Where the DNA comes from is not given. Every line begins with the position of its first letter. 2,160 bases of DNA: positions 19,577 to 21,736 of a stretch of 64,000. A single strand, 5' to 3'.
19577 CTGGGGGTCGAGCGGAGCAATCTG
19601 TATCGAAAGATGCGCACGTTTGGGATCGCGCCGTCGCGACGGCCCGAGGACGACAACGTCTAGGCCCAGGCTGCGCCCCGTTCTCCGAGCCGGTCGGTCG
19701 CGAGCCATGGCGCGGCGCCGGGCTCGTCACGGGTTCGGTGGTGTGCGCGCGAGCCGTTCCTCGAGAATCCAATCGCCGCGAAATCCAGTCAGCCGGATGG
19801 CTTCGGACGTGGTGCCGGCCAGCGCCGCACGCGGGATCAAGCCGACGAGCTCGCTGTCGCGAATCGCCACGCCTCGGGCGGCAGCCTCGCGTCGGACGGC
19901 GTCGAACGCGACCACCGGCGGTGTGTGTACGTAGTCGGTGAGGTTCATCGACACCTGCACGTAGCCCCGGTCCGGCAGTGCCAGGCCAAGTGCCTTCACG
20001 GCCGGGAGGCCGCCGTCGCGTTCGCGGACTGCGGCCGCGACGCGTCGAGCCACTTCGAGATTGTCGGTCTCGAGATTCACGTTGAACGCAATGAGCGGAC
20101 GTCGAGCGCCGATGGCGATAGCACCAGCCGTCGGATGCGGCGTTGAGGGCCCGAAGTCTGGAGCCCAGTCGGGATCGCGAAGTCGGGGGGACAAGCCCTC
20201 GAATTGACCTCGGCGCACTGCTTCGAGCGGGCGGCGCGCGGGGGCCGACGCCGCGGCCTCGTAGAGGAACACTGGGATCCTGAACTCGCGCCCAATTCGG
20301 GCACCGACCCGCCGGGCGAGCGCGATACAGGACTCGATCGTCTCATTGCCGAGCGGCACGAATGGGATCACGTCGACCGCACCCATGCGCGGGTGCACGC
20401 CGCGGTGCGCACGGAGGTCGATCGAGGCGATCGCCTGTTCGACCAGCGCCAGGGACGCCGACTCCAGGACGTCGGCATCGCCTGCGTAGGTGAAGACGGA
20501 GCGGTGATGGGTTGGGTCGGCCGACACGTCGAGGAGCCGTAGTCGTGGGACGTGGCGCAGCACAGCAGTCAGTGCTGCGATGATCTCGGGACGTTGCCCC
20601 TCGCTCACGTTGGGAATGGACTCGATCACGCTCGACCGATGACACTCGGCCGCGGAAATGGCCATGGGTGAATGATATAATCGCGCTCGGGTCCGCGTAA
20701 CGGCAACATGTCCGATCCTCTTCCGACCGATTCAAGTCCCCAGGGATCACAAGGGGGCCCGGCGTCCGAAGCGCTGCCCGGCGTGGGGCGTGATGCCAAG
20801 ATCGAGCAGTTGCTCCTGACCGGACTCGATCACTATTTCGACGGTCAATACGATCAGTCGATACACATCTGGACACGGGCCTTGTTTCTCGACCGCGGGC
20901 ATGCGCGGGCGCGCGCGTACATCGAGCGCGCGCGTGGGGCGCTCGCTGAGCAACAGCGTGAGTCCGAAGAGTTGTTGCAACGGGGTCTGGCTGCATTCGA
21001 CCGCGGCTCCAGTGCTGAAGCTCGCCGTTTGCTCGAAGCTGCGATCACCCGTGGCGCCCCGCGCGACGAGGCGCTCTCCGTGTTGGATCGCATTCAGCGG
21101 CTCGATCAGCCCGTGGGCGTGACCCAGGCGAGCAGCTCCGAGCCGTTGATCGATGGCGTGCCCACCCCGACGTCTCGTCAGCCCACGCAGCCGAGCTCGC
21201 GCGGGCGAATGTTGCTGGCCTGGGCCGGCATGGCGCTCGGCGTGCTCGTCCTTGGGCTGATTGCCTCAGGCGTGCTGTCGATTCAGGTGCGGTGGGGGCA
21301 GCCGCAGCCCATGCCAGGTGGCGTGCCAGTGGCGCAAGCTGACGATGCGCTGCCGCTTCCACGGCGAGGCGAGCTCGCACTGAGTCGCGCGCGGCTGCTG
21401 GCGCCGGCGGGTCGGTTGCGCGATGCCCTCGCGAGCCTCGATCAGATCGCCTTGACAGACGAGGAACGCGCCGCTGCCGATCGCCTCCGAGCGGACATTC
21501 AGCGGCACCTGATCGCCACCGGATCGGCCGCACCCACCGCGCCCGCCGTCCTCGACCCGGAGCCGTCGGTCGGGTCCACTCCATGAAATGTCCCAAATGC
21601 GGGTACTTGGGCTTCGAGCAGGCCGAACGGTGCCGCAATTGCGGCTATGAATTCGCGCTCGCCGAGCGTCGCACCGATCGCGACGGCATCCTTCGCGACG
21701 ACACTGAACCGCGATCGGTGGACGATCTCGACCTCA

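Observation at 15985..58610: Ten coding lesions confined to five accessory genes; none found in the other genes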

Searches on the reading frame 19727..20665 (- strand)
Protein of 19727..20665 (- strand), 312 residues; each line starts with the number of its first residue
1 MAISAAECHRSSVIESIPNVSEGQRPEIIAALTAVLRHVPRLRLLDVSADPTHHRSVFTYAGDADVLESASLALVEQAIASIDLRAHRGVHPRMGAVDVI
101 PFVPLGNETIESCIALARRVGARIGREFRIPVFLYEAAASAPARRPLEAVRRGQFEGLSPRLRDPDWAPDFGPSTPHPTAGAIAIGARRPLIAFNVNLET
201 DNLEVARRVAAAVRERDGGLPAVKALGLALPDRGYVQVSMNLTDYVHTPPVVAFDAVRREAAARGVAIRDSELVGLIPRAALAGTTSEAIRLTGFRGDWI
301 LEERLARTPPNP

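Call 34: search_protein_families(library=pfam, proteins=[window:19727-20665:-], max_evalue=0.001)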
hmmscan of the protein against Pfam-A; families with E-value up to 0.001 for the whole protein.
window:19727-20665:- (312 aa): 2 families
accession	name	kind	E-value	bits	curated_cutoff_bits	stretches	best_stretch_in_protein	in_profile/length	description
PF07837.17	FTCD_N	-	1.4e-64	217.5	27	1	13-188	1-176/176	Formiminotransferase domain, N-terminal subdomain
PF02971.19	FTCD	-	1.5e-22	80.5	24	1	191-284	2-101/145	Formiminotransferase domain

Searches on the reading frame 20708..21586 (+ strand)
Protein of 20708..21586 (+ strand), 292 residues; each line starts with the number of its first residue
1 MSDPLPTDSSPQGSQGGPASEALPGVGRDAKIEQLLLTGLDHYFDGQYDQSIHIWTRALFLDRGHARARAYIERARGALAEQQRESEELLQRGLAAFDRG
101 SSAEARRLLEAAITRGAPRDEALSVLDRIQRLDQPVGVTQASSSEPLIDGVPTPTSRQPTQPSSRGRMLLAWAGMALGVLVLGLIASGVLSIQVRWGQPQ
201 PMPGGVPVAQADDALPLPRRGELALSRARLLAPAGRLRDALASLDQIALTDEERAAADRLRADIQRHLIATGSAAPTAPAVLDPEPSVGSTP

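Call 34: search_protein_families(library=pfam, proteins=[window:20708-21586:+], max_evalue=0.001)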
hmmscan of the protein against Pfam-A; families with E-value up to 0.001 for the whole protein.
window:20708-21586:+ (292 aa): 1 family
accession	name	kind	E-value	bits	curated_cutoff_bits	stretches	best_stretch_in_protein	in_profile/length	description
PF13432.12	TPR_16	-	0.00057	20.7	32.7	0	90-120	1-30/65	Tetratricopeptide repeat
